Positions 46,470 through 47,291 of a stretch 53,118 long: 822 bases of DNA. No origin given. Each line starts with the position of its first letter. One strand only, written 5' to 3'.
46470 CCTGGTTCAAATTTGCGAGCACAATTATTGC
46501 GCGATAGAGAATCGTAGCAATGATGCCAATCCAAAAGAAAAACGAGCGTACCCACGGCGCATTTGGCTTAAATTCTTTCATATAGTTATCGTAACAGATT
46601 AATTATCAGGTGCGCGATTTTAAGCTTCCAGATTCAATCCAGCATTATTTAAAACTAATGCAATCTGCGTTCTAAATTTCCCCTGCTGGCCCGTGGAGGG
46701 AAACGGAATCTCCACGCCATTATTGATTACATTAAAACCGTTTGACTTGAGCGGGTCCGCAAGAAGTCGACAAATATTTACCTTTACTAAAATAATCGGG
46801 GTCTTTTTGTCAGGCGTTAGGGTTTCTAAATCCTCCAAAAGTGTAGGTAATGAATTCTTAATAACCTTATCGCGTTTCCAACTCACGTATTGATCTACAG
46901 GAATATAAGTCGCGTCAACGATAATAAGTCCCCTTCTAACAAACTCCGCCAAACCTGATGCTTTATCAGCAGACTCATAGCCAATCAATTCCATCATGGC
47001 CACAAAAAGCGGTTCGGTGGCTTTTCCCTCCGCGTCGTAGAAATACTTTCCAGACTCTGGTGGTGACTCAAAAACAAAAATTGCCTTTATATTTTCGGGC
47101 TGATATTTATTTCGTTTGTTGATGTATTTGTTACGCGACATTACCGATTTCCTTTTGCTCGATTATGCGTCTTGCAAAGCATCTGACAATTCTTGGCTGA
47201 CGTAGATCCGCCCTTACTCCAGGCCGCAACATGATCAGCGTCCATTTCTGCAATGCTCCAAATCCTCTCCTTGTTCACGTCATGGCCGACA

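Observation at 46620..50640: AT-rich five-gene operon at the 3' side of tRNA-Lys: Zn-ribbon / m6A methyltransferase / T5orf172 GIY-YIG-like / DUF262-HNH / UDG-fold protein, a candidate undescribed composite defence module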

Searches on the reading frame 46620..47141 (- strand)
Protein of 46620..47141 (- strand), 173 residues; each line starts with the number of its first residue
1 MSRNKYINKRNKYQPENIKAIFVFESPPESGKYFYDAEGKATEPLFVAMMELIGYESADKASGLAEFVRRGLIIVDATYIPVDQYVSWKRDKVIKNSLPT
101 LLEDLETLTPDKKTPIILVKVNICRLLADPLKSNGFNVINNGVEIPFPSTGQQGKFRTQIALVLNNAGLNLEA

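Call 4: search_protein_families(library=pfam, proteins=[window:46620-47141:-], max_evalue=0.1)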
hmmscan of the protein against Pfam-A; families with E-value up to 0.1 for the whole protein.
window:46620-47141:- (173 aa): 0 families

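Call 5: search_protein_families(library=padloc, proteins=[window:46620-47141:-], max_evalue=0.1)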
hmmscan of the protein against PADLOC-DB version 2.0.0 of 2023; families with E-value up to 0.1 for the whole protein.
window:46620-47141:- (173 aa): 0 families

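Call 6: search_protein_families(library=ncbifam, proteins=[window:46620-47141:-], max_evalue=0.1)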
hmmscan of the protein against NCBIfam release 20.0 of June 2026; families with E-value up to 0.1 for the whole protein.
window:46620-47141:- (173 aa): 0 families

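Call 7: search_protein_families(library=phrogs, proteins=[window:46620-47141:-], max_evalue=0.01)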
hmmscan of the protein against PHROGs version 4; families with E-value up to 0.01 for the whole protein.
window:46620-47141:- (173 aa): 0 families

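Call 11: search_solved_structures(query=window:46620-47141:-, max_evalue=10)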
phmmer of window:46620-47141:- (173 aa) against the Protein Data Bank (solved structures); distinct sequences matched with E-value up to 10: 11.
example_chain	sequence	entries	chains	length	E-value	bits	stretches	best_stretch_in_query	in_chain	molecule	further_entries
4zvi_A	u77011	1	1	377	0.28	14.7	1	45-103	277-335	DNA gyrase subunit B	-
5l3j_A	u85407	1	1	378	0.28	14.7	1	45-103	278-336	DNA gyrase subunit B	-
4xtj_A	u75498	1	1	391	0.29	14.6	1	45-103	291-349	DNA gyrase subunit B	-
4wub_A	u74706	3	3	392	0.29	14.6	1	45-103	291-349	DNA gyrase subunit B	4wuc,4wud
6eng_A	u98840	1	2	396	0.29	14.6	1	45-103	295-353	DNA gyrase subunit B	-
4prv_A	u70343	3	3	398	0.29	14.6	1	45-103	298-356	GyrB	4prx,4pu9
5zxm_A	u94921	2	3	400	0.3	14.6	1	45-103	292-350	DNA gyrase subunit B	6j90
1ei1_A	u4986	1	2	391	0.3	14.6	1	45-103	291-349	DNA GYRASE B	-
8qqi_B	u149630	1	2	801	0.79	13.2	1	45-103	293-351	DNA gyrase subunit B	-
6rks_B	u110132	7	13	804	0.79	13.2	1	45-103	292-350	DNA gyrase subunit B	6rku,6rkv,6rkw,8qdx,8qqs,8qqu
7z9c_B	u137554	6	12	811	0.8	13.2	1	45-103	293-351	DNA gyrase subunit B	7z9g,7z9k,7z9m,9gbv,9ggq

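Call 15: find_homologous_proteins(query=window:46620-47141:-, max_evalue=0.001)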
Query window:46620-47141:- (173 aa): 85 proteins with E <= 0.001 among 149 candidates.
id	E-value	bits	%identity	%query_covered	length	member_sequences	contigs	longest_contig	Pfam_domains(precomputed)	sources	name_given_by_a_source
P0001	1.2e-108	379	100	100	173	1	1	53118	-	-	-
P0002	4.9e-68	247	68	98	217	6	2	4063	-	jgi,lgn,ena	-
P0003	1.0e-67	245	69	99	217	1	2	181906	-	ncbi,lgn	-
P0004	2.0e-67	245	68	97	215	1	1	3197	-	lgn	-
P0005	4.9e-67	243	67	99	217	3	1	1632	-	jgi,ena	-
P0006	3.1e-66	241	67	97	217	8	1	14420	-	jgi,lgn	jgi:hypothetical protein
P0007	3.3e-63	231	64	98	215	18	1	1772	-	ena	-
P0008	4.2e-62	227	65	97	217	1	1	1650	-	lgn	-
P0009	1.3e-61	226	63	97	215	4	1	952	-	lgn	-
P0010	2.0e-58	215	60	97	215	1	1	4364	-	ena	-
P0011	2.1e-56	209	59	98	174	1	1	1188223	-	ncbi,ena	-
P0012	2.8e-56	208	58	98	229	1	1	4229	-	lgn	-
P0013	2.2e-53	199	59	95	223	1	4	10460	-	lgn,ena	-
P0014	7.7e-53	197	57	94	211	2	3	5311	-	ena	-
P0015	7.5e-49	184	55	94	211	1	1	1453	-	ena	-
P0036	2.8e-43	166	48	97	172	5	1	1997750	-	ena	-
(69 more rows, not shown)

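Call 16: find_encoding_contigs(protein=P0003, flank=8000, max_places=3)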
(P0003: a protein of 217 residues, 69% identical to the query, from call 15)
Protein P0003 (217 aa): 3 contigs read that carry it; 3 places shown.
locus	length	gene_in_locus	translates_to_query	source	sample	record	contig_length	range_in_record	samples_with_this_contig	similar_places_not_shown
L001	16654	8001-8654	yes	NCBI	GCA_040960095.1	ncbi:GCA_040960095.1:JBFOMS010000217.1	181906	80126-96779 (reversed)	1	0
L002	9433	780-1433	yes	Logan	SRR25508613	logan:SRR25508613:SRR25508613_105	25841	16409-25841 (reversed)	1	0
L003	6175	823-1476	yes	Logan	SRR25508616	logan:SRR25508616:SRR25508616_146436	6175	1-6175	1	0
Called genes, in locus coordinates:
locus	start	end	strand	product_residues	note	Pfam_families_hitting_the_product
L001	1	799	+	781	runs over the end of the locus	PF00270:DEAD (weak), PF04851:ResIII, PF18766:SWI2_SNF2 (weak)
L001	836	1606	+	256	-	PF09509:Hypoth_Ymh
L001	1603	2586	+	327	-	PF01555:N6_N4_Mtase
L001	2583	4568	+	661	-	PF01935:DUF87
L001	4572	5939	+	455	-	-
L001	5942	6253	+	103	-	-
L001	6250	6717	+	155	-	-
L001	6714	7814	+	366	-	PF03073:TspO_MBR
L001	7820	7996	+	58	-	-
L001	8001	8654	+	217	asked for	-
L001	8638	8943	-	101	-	-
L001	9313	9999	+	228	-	PF18916:Lycopene_cyc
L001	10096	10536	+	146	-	PF22751:DUF488-N3a, PF22752:DUF488-N3i, PF04343:DUF488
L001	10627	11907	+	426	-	PF00437:T2SSE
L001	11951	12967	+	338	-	PF00482:T2SSF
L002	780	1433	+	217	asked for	-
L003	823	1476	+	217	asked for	-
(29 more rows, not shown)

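Call 17: find_encoding_contigs(protein=P0011, flank=8000, max_places=3)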
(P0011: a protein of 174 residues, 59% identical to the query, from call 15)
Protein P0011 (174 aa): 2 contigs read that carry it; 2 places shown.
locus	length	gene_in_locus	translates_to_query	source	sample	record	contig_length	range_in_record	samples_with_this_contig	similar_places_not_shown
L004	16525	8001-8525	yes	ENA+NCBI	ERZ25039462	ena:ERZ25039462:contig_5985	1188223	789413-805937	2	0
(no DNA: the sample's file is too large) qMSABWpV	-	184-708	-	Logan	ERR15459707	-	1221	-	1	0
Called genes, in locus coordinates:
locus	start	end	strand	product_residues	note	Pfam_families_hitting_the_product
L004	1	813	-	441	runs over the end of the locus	PF02195:ParB_N, PF01555:N6_N4_Mtase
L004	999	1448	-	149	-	-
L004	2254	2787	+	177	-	PF01726:LexA_DNA_bind (weak), PF00717:Peptidase_S24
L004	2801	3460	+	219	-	PF02810:SEC-C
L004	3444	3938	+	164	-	-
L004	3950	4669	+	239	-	-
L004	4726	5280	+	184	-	-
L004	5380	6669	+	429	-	PF00239:Resolvase, PF07508:Recombinase, PF13408:Zn_ribbon_recom (weak)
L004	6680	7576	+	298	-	-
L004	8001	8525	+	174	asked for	-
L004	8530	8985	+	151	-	-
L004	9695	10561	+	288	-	-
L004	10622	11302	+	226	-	PF01797:Y1_Tnp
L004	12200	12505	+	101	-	PF01022:HTH_5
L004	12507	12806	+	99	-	PF13192:Thioredoxin_3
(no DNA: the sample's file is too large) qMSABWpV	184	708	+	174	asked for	-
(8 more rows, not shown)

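Call 18: find_encoding_contigs(protein=P0036, flank=8000, max_places=3)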
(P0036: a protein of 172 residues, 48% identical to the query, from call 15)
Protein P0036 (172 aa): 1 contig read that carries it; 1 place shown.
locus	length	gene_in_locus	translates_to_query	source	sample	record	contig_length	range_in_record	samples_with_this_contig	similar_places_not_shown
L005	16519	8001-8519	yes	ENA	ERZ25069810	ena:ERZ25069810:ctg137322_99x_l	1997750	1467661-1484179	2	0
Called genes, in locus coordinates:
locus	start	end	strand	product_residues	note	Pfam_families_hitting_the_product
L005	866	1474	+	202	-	PF01844:HNH, PF13395:HNH_4 (faint), PF14279:HNH_5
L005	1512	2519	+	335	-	PF08240:ADH_N, PF00107:ADH_zinc_N, PF13602:ADH_zinc_N_2 (weak)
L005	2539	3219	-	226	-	PF09335:VTT_dom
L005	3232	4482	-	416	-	PF00180:Iso_dh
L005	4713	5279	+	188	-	PF18306:LDcluster4, PF03641:Lysine_decarbox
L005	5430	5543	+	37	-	-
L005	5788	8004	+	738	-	PF01642:MM_CoA_mutase, PF02310:B12-binding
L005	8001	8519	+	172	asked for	-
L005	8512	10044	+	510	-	PF01039:Carboxyl_trans, PF03255:ACCA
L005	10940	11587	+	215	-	PF13274:SocA_Panacea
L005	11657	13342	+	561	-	PF03235:GmrSD_N, PF07510:GmrSD_C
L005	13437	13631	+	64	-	-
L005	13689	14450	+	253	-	PF01844:HNH (weak)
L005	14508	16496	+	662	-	PF00289:Biotin_carb_N, PF02222:ATP-grasp, PF02786:CPSase_L_D2, PF07478:Dala_Dala_lig_C, PF08443:RimK (weak), PF02785:Biotin_carb_C, PF18140:PCC_BT, PF00364:Biotin_lipoyl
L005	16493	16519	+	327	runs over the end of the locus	PF03308:MeaB, PF02492:cobW (faint)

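Call 34: predict_structure(alignment_id=A1)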
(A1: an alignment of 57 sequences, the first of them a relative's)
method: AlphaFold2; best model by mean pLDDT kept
length: 173 residues; sequences in the alignment: 57
mean_pLDDT: 96.1   pTM: 0.92
mean pLDDT of the five models: 96.1, 96.1, 95.1, 95.0, 94.9
residues with pLDDT >= 90: 166; 70-90: 6; 50-70: 1; < 50: 0
segments of 3 or more residues with pLDDT < 50: none
pLDDT, mean of each block of 10 residues (from residue 1): 93 97 95 94 96 96 98 98 95 98 98 98 98 99 95 95 96 81
secondary structure, 60 per line:
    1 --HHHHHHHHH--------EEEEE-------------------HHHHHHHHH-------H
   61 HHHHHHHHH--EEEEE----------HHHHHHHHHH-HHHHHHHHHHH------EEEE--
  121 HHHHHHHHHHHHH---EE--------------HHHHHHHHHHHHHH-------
elements in order: H3-11 E20-24 H44-52 H60-69 E72-76 H87-96 H98-108 E115-118 H121-133 H153-166

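Call 39: fold_search(model_id=the predicted structure, library=pdb)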
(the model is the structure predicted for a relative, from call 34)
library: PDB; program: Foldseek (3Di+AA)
matches with E <= 10: 866; with E <= 0.001: 0
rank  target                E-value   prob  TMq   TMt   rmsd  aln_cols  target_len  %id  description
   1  9lhp_A                2.7e-03  1.00  0.57  0.48   4.7       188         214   10  Crystal structure of human thymine DNA glycosylase TDG in complex with a covalent inhibitor (1S, 5R)-C-2711 (released 2026-03-11)
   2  4jgc_A                2.7e-03  1.00  0.52  0.47   5.5       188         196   10  Human TDG N140A mutant IN A COMPLEX WITH 5-carboxylcytosine (5caC) (released 2013-05-29)
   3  5h98_A                3.9e-03  1.00  0.56  0.47   5.7       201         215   14  Crystal structure of Geobacter metallireducens SMUG1 (released 2016-04-27)
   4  4xeg_A                3.9e-03  0.99  0.51  0.46   6.6       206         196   11  Structure of the enzyme-product complex resulting from TDG action on a G/hmU mismatch (released 2015-09-09)
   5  3uo7_B                4.1e-03  1.00  0.49  0.49   6.2       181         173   10  Crystal structure of Human Thymine DNA Glycosylase Bound to Substrate 5-carboxylcytosine (released 2012-02-15)
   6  3uo7_A                4.6e-03  1.00  0.59  0.57   4.3       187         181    9  Crystal structure of Human Thymine DNA Glycosylase Bound to Substrate 5-carboxylcytosine (released 2012-02-15)
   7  8iil                  4.6e-03  0.99  0.49  0.42   6.4       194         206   12  Complex form of MsmUdgX H109G mutant and uracil- obtained from uracil DNA (ttUtt) post its cleavage by MsmUdgX H109G (released 2023-06-21)
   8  1mug                  5.6e-03  1.00  0.56  0.58   4.3       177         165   12  G:T/U MISMATCH-SPECIFIC DNA GLYCOSYLASE FROM E.COLI (released 1998-07-15)
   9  1wyw_A                5.6e-03  1.00  0.56  0.46   5.6       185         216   11  Crystal Structure of SUMO1-conjugated thymine DNA glycosylase (released 2005-06-21)
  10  3uob_A                7.0e-03  1.00  0.55  0.53   4.9       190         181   10  Crystal structure of Human Thymine DNA Glycosylase Bound to Substrate Analog 2'-deoxy-2'-beta-fluoro-cytidine (released 2012-02-15)
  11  8iiq                  7.5e-03  1.00  0.54  0.47   5.7       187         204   10  MsmUdgX H109S/E52N double mutant (released 2023-06-21)
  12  2d07_A                7.5e-03  0.99  0.51  0.43   5.5       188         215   11  Crystal Structure of SUMO-3-modified Thymine-DNA Glycosylase (released 2006-06-06)
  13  5h93_D                8.4e-03  0.99  0.54  0.42   6.7       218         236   13  Crystal structure of Geobacter metallireducens SMUG1 (released 2016-04-27)
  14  6lyv_I                8.9e-03  1.00  0.56  0.44   5.6       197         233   12  The crystal structure of SAUGI/KSHVUDG complex (released 2020-06-24)
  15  3ufj_A                9.5e-03  1.00  0.55  0.52   5.4       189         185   12  Human Thymine DNA Glycosylase Bound to Substrate Analog 2'-fluoro-2'-deoxyuridine (released 2012-04-25)
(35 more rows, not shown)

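Call 40: find_related_loci(query=A1, collection=metagenome_contigs, flank=6000)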
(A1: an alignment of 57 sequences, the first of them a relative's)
Query A1 (173 aa) in metagenome_contigs; peptide patterns used: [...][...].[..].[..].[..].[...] (x = any residue, [..] = any of these).
255 stretches matched a pattern; 212 encode a relative of the query (tblastn E <= 1e-3); the best 80 are kept; 80 distinct loci.
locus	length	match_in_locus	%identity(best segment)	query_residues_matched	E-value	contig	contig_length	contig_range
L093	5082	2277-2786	66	2-170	2e-74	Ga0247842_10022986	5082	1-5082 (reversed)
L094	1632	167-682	67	2-172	8e-78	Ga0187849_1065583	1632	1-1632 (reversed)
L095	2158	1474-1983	64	2-170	4e-71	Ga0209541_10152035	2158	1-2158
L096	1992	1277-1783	61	3-170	1e-68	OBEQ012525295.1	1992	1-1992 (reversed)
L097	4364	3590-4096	60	3-170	1e-65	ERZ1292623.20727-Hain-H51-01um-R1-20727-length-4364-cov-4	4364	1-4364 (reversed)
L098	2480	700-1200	59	3-167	4e-60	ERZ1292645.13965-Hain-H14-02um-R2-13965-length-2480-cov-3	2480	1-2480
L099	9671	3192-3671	54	6-164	3e-53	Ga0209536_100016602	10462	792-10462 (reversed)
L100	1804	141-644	51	2-166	2e-53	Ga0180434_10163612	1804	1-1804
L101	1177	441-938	49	2-167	7e-55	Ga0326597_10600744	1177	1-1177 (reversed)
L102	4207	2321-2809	52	3-164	1e-51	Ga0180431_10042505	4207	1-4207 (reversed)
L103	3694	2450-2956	50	1-169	3e-51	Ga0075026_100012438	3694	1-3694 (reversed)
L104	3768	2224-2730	51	1-169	7e-51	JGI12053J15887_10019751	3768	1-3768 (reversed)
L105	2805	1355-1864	48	1-170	4e-51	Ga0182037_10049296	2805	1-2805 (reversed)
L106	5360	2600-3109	48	1-170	5e-51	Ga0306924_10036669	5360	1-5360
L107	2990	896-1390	51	6-169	3e-51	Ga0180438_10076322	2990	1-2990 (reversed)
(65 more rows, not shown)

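Call 66: search_dna_similar(query=window:46620-47141:-, collection=plasmids, mode=protein, max_rows=15, max_evalue=0.001)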
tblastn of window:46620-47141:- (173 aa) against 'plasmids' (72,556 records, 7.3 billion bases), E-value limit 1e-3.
No match.

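Call 85: search_protein_representatives(alignment_id=A1)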
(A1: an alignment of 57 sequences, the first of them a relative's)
Query: 57 sequences, 172 profile positions. Proteins with E-value up to 0.001 (for the whole library): 2084; up to 1e-10: 1075; up to 1e-30: 201. The best 150 are listed.
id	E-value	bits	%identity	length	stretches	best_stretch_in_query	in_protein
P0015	9.1e-70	250.2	-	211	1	4-167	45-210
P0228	3.2e-69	248.5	-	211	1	2-167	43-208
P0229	2.1e-68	245.8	-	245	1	1-169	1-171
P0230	7.3e-67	240.8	-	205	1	2-169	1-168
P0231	1.9e-66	239.4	-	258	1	1-169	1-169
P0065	2.4e-66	239.1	-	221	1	2-169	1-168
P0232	2.1e-65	236.1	-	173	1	3-165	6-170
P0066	3.2e-65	235.4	-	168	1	1-165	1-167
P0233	5.8e-65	234.6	-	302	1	3-169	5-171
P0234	8.3e-64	230.8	-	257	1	4-168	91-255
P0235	2.7e-63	229.1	-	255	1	3-166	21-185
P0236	5.3e-63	228.2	-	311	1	3-169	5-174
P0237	7.6e-62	224.5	-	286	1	2-169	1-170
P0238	2.0e-61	223.1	-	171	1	1-167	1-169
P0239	3.6e-61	222.3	-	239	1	5-170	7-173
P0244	8.4e-60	217.8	-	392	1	3-166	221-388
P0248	5.4e-58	211.9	-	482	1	4-157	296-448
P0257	2.8e-56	206.3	-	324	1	3-167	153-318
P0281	2.9e-50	186.7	-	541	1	3-164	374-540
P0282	4.8e-50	186.0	-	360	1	6-169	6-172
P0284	1.1e-49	184.9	-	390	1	6-167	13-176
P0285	1.9e-49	184.1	-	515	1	3-168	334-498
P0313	5.9e-42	159.7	-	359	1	3-167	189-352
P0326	7.6e-40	152.8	-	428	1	9-167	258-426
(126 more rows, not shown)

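Call 86: search_protein_families(library=pfam, proteins=[P0244, P0248, P0281, P0285, P0326, P0313, P0257, P0282, P0284, P0236], max_evalue=0.01)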
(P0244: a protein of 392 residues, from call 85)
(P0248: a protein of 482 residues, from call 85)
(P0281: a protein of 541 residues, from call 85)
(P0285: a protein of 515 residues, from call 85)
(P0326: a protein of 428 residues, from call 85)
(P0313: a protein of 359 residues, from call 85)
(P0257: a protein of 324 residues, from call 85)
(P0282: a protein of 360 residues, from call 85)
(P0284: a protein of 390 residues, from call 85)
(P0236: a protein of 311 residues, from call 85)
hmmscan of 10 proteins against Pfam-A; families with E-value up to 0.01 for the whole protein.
P0244 (392 aa): 2 families
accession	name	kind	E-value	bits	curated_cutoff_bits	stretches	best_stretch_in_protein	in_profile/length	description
PF13637.12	Ank_4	-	0.0029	18.4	22.7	1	169-217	1-49/50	Ankyrin repeats (many copies)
PF12796.13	Ank_2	-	0.0099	16.9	27.3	0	170-219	2-50/90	Ankyrin repeats (3 copies)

P0248 (482 aa): 0 families

P0281 (541 aa): 0 families

P0285 (515 aa): 3 families
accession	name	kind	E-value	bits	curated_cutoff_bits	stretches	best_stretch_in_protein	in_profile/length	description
PF04471.18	Mrr_cat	-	8e-34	116.7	21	1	104-214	2-115/115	Restriction endonuclease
PF01396.24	Zn_ribbon_Top1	-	3.1e-10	40.1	32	1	271-310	4-38/39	Topoisomerase DNA binding C4 zinc finger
PF22722.2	NA-iREase1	-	1.2e-09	38.5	27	1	111-210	1-104/106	NACHT-associated inactive Restriction Endonuclease 1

P0326 (428 aa): 0 families

P0313 (359 aa): 1 family
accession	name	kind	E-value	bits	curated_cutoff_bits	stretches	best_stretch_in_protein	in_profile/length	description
PF08378.17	NERD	-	1.1e-08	36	22.1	1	14-110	20-109/111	Nuclease-related domain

P0257 (324 aa): 0 families

P0282 (360 aa): 0 families

P0284 (390 aa): 0 families

P0236 (311 aa): 0 families
